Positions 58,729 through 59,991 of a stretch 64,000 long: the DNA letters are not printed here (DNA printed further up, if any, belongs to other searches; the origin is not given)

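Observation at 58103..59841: Orphan corrinoid-protein / CdhD(AcsD)-like pair with an unusual palindrome-rich leader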

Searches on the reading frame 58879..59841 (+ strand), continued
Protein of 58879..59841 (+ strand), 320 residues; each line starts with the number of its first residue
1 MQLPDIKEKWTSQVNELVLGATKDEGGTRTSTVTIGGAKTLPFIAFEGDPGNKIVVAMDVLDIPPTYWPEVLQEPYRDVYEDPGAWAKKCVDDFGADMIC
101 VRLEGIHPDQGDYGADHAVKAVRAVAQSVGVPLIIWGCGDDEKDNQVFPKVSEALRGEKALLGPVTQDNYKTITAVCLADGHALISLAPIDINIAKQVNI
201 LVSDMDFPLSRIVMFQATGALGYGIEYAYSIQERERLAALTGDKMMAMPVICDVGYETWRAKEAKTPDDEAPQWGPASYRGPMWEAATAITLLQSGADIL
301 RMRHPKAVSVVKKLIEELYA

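Call 32: search_solved_structures(query=window:58879-59841:+, show_alignments=1)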
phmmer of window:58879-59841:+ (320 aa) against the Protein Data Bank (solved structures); distinct sequences matched with E-value up to 0.001: 4.
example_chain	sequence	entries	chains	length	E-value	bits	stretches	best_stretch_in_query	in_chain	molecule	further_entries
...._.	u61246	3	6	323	1.2e-109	369.6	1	6-318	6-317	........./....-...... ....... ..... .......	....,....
2h9a_B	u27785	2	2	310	1.6e-98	333.1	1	5-316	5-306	CO dehydrogenase/acetyl-CoA synthase, iron-sulfur protein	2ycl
4c1n_B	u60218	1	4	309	2.1e-98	332.6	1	6-316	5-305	CO DEHYDROGENASE/ACETYL-COA SYNTHASE, IRON-SULFUR PROTEIN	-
9fzy_E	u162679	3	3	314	5.4e-62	213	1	25-318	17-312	Acetyl-CoA decarbonylase/synthase complex subunit delta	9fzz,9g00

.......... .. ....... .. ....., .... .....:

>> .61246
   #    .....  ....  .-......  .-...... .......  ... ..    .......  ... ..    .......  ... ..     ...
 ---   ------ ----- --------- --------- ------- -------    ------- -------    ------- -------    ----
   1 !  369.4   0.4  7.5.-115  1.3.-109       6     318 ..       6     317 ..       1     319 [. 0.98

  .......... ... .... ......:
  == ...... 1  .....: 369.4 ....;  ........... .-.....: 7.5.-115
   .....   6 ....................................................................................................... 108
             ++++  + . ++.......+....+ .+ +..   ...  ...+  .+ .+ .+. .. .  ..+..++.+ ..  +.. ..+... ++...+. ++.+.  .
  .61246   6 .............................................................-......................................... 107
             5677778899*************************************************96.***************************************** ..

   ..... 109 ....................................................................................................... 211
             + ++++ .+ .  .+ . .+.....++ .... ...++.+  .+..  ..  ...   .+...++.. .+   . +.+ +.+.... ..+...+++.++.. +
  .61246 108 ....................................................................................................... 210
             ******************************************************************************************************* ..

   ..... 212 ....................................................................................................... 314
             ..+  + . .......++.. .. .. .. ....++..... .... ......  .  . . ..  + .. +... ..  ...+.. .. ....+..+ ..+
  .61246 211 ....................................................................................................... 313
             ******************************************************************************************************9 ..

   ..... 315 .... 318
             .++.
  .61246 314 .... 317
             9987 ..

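Call 42: search_protein_families(library=pfam, proteins=[L051:3596-4639:-, L051:4671-5678:-, L051:5678-6433:-, L051:6446-7012:-, L051:7440-9356:+, L051:9491-9934:+, L051:9998-10957:+, L051:11070-12833:+, L051:13165-13995:-, L051:13983-14813:-], max_evalue=0.0001)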
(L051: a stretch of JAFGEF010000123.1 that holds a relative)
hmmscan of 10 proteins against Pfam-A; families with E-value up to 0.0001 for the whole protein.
L051:3596-4639:- (347 aa): 1 family
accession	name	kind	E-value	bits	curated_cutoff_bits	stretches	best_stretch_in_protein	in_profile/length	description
PF03783.19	CsgG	-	6.4e-13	48.9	20.8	1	45-129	8-100/210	Curli production assembly/transport component CsgG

L051:4671-5678:- (335 aa): 0 families

L051:5678-6433:- (251 aa): 0 families

L051:6446-7012:- (188 aa): 3 families
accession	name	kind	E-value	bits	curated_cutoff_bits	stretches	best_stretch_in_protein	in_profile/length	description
PF04542.20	Sigma70_r2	-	1.7e-15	57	24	1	28-92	1-67/71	Sigma-70 region 2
PF07638.17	Sigma70_ECF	-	1.8e-05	25.2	21.1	1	25-185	19-184/185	ECF sigma factor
PF08281.18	Sigma70_r4_2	-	2.1e-05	24.5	25.7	1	130-180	4-54/54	Sigma-70, region 4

L051:7440-9356:+ (638 aa): 4 families
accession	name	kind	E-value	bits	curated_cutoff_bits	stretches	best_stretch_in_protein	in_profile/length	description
PF14574.11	RACo_C_ter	-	3.9e-95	318.3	27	1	379-632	2-259/261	C-terminal domain of RACo the ASKHA domain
PF17651.6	Raco_middle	-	1.5e-55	187.8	26.8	1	215-373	1-160/163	RACo middle region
PF17650.6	RACo_linker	-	8.2e-19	67.7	26.2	1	126-210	5-84/86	RACo linker region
PF00111.32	Fer2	-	1.4e-13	51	21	1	15-87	5-76/77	2Fe-2S iron-sulfur cluster binding domain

L051:9491-9934:+ (147 aa): 1 family
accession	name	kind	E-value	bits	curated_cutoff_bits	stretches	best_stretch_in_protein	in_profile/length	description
PF01656.29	CbiA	-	1.5e-09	38.3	25.4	1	4-45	2-41/125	CobQ/CobB/MinD/ParA nucleotide binding domain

L051:9998-10957:+ (319 aa): 1 family
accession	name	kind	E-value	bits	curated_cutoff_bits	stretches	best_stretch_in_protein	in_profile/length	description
PF03599.22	CdhD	-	3e-29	102.4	24.8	1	28-264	5-223/387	CO dehydrogenase/acetyl-CoA synthase delta subunit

L051:11070-12833:+ (587 aa): 1 family
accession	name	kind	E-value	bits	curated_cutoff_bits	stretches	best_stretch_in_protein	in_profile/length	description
PF01268.25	FTHFS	-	3e-220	732.6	27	1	9-587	2-556/556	Formate--tetrahydrofolate ligase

L051:13165-13995:- (276 aa): 1 family
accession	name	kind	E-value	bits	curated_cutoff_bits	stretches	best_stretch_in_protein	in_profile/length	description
PF00072.30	Response_reg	-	2.9e-06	27.8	30.2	0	141-211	17-81/111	Response regulator receiver domain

L051:13983-14813:- (276 aa): 1 family
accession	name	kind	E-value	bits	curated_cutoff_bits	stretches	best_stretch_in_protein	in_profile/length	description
PF08808.17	RES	-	1.4e-17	64.6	23.2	1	91-243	11-142/157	RES domain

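Call 46: find_encoding_contigs(protein=P0019, flank=10000, max_places=1)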
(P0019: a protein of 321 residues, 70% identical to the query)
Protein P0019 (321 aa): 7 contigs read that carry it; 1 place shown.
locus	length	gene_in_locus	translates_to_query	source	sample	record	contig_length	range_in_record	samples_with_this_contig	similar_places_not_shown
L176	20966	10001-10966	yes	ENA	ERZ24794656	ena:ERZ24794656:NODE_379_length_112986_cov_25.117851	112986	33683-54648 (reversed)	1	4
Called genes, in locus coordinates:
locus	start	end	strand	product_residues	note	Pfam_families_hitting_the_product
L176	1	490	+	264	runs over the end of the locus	PF00142:Fer4_NifH (weak), PF01656:CbiA, PF02374:ArsA_ATPase, PF10609:ParA (weak), PF13614:AAA_31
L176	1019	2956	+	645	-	PF03063:Prismane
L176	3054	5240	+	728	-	PF18537:CODH_A_N, PF03598:CdhC, PF19436:ACS_CODH_B_C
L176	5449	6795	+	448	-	PF04060:FeS, PF03599:CdhD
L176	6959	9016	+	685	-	PF00111:Fer2, PF17650:RACo_linker, PF17651:Raco_middle, PF14574:RACo_C_ter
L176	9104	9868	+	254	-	PF01656:CbiA, PF13614:AAA_31 (weak)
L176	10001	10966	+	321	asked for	PF03599:CdhD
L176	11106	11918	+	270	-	PF00809:Pterin_bind, PF03599:CdhD (weak)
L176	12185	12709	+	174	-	PF00359:PTS_EIIA_2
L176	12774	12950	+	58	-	-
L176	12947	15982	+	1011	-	PF13229:Beta_helix, PF13385:Laminin_G_3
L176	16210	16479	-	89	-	-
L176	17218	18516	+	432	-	PF00365:PFK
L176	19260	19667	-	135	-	-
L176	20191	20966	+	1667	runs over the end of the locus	PF01011:PQQ (faint), PF13360:PQQ_2, PF13570:Beta-prop_ACSF4, PF13360:PQQ_2 (weak), PF11721:Malectin, PF12819:Malectin_like (faint)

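Call 47: find_encoding_contigs(protein=P0073, flank=10000, max_places=1)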
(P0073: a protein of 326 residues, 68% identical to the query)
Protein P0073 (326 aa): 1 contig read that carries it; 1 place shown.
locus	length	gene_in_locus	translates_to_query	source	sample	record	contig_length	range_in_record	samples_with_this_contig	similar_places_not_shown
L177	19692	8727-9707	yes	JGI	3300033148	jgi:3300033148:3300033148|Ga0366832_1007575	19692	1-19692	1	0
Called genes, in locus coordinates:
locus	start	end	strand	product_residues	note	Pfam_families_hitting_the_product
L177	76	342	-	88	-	-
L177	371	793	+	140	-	-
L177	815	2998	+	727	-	PF18537:CODH_A_N, PF03598:CdhC, PF19436:ACS_CODH_B_C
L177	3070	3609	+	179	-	-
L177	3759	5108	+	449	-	PF04060:FeS, PF03599:CdhD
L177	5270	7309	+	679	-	PF00111:Fer2, PF17650:RACo_linker, PF17651:Raco_middle, PF14574:RACo_C_ter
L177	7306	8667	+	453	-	PF26686:DUF8575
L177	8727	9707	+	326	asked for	PF03599:CdhD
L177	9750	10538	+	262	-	PF00809:Pterin_bind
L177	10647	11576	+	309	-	PF07607:DUF1570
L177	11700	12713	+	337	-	-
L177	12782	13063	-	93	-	PF01649:Ribosomal_S20p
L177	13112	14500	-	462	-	PF00515:TPR_1 (faint), PF07719:TPR_2 (faint), PF13174:TPR_6 (faint), PF13176:TPR_7 (faint), PF13181:TPR_8 (faint), PF13414:TPR_11 (faint), PF13428:TPR_14 (faint), PF13424:TPR_12, +5 more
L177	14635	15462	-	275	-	PF01887:SAM_HAT_N, PF20257:SAM_HAT_C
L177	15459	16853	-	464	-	PF00919:UPF0004, PF04055:Radical_SAM, PF01938:TRAM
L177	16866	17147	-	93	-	-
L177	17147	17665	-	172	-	PF01976:DUF116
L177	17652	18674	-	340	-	PF00551:Formyl_trans_N, PF02911:Formyl_trans_C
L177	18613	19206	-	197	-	PF01327:Pep_deformylase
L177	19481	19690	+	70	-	?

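Call 53: search_protein_families(library=ncbifam, proteins=[L001:10001-10957:+, L176:10001-10966:+, L013:10001-10954:+], max_evalue=1e-20)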
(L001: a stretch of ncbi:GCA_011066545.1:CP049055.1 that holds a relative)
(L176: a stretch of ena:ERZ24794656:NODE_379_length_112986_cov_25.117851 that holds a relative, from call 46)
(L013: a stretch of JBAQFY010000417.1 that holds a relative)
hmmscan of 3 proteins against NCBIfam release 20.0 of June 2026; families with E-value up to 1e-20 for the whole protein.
L001:10001-10957:+ (318 aa): 6 families
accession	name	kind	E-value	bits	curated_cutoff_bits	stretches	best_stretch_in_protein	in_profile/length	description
NF003376.0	PRK04452.1-2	subfamily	2.6e-124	414.1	280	1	1-317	1-311/313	acetyl-CoA decarbonylase/synthase complex subunit delta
NF003377.0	PRK04452.1-3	subfamily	1.2e-109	367.1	527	1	8-317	8-312/432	acetyl-CoA decarbonylase/synthase complex subunit delta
NF003375.0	PRK04452.1-1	subfamily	3.8e-94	316.2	488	1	7-317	109-423/442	acetyl-CoA decarbonylase/synthase complex subunit delta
NF040759.1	WLP_AcsD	exception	1.4e-86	290.6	430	1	7-317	5-311/312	acetyl-CoA decarbonylase/synthase complex subunit delta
TIGR00381.1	cdhD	equivalog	6.1e-75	252.4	252.9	1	7-314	68-370/389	CO dehydrogenase/acetyl-CoA synthase subunit delta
NF003378.0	PRK04452.1-4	subfamily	9.1e-62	209.1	634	1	8-313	66-361/384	acetyl-CoA decarbonylase/synthase complex subunit delta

L176:10001-10966:+ (321 aa): 6 families
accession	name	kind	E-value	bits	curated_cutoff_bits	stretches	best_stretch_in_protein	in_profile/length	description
NF003376.0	PRK04452.1-2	subfamily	1.8e-120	401.5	280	1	1-319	1-312/313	acetyl-CoA decarbonylase/synthase complex subunit delta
NF003377.0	PRK04452.1-3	subfamily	1.9e-103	346.7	527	1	10-319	10-313/432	acetyl-CoA decarbonylase/synthase complex subunit delta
NF003375.0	PRK04452.1-1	subfamily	4.4e-90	302.8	488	1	7-320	109-425/442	acetyl-CoA decarbonylase/synthase complex subunit delta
NF040759.1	WLP_AcsD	exception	1.4e-79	267.6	430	1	9-318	7-311/312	acetyl-CoA decarbonylase/synthase complex subunit delta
TIGR00381.1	cdhD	equivalog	1.5e-68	231.4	252.9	1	8-314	69-369/389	CO dehydrogenase/acetyl-CoA synthase subunit delta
NF003378.0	PRK04452.1-4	subfamily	2.5e-61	207.7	634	1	8-313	66-360/384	acetyl-CoA decarbonylase/synthase complex subunit delta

L013:10001-10954:+ (318 aa): 6 families
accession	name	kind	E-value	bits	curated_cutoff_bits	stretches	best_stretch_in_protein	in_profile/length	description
NF003376.0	PRK04452.1-2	subfamily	8.6e-112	373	280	1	1-317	1-312/313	acetyl-CoA decarbonylase/synthase complex subunit delta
NF003377.0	PRK04452.1-3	subfamily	5e-98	328.9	527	1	7-316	7-312/432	acetyl-CoA decarbonylase/synthase complex subunit delta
NF003375.0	PRK04452.1-1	subfamily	3.3e-88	296.6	488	1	7-316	109-423/442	acetyl-CoA decarbonylase/synthase complex subunit delta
NF040759.1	WLP_AcsD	exception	8.2e-74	248.6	430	1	8-315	6-310/312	acetyl-CoA decarbonylase/synthase complex subunit delta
TIGR00381.1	cdhD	equivalog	1.3e-71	241.4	252.9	1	7-314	68-371/389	CO dehydrogenase/acetyl-CoA synthase subunit delta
NF003378.0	PRK04452.1-4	subfamily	1e-62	212.2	634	1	8-312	66-361/384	acetyl-CoA decarbonylase/synthase complex subunit delta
